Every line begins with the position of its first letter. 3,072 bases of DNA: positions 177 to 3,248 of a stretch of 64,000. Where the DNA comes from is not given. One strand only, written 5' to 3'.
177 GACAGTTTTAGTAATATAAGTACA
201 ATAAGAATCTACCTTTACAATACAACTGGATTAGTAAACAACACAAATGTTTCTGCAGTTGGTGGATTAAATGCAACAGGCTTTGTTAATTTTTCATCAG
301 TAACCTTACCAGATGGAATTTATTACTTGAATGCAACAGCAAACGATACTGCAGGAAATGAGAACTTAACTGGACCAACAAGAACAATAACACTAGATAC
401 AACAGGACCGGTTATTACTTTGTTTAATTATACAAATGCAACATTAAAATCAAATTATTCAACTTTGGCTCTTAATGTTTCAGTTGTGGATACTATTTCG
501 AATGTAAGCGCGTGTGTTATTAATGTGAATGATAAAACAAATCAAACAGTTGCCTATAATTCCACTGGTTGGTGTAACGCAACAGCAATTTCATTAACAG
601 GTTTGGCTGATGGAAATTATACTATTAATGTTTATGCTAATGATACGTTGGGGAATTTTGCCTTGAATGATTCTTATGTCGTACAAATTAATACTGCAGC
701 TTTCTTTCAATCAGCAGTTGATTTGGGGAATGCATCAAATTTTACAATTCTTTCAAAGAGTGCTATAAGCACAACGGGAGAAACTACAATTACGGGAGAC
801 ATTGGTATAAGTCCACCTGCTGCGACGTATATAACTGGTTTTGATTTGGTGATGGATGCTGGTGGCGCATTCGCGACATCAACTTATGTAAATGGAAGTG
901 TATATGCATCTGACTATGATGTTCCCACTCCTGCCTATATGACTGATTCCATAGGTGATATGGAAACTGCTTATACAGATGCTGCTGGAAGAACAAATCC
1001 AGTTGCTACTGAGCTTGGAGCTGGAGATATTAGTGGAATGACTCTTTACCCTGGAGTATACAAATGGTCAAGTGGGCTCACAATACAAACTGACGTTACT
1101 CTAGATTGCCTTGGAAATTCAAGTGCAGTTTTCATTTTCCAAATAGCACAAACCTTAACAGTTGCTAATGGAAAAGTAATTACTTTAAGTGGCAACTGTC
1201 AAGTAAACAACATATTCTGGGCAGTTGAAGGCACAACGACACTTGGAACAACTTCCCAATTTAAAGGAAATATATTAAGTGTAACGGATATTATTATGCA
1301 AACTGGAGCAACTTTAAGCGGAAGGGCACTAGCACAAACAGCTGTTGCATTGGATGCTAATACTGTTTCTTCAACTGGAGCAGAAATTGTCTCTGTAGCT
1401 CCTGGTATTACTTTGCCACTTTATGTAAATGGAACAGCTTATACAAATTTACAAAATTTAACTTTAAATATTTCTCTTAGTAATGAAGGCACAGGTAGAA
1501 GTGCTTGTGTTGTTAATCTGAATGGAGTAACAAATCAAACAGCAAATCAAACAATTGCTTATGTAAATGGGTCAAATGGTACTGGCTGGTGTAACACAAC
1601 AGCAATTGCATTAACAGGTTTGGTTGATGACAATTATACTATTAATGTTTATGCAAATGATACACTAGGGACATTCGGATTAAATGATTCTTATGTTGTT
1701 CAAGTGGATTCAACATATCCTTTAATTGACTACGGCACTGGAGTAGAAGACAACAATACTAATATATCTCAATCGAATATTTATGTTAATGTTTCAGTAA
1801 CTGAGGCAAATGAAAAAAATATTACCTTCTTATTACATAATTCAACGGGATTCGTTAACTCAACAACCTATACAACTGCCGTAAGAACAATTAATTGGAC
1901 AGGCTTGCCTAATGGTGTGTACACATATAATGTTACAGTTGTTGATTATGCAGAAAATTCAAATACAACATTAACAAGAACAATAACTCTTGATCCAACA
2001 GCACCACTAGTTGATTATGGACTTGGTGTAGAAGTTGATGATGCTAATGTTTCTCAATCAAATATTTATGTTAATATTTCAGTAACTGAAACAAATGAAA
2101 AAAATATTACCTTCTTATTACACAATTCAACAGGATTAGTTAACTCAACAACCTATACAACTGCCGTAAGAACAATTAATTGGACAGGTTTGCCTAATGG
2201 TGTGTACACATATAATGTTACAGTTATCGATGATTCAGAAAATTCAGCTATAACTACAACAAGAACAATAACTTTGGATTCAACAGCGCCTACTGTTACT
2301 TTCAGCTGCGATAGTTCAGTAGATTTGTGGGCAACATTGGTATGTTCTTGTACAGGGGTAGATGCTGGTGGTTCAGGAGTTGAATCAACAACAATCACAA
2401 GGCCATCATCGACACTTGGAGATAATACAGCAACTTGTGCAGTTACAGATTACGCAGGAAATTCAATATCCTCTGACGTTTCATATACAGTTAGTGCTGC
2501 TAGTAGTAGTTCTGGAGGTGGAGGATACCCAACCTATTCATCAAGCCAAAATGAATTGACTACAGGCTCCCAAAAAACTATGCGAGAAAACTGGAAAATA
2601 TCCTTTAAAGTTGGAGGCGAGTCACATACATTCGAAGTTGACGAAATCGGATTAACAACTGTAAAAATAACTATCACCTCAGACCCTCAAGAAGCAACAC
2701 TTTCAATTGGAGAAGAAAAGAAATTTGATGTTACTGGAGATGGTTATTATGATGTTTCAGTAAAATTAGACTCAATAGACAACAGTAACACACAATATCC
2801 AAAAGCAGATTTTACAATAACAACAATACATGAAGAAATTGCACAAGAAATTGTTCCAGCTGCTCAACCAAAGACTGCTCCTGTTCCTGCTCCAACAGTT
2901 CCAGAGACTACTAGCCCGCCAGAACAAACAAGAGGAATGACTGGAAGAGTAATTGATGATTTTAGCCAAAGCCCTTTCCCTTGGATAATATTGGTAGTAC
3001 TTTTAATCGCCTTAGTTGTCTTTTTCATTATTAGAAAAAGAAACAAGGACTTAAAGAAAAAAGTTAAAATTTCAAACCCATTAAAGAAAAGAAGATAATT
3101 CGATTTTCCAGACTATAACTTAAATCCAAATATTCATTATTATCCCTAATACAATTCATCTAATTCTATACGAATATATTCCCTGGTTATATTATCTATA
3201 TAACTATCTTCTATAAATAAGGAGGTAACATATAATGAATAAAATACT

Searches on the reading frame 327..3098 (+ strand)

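Call 15: search_protein_families(library=pfam, proteins=[window:327-3098:+], max_evalue=0.01)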
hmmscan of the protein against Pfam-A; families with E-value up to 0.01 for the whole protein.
window:327-3098:+ (923 aa): 6 families
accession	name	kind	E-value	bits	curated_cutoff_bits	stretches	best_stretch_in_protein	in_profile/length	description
PF11999.13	Ice_binding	-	9.5e-72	241.4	28.7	1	141-347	1-207/208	Ice-binding-like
PF07495.19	Y_Y_Y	-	3.1e-06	27.4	26.6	0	606-648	23-60/65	Y_Y_Y domain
PF16967.11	TcfC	-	4.8e-06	26.5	29.4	0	604-638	23-57/68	E-set like domain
PF19077.6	Big_13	-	5.4e-05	24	27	0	58-122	38-101/102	Bacterial Ig-like domain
PF13750.12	Big_3_3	-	5.8e-05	23.2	27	0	523-594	8-81/157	Bacterial Ig-like domain (group 3)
PF18962.6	Por_Secre_tail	-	0.0058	17.3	27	0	581-633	9-64/75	Secretion system C-terminal sorting domain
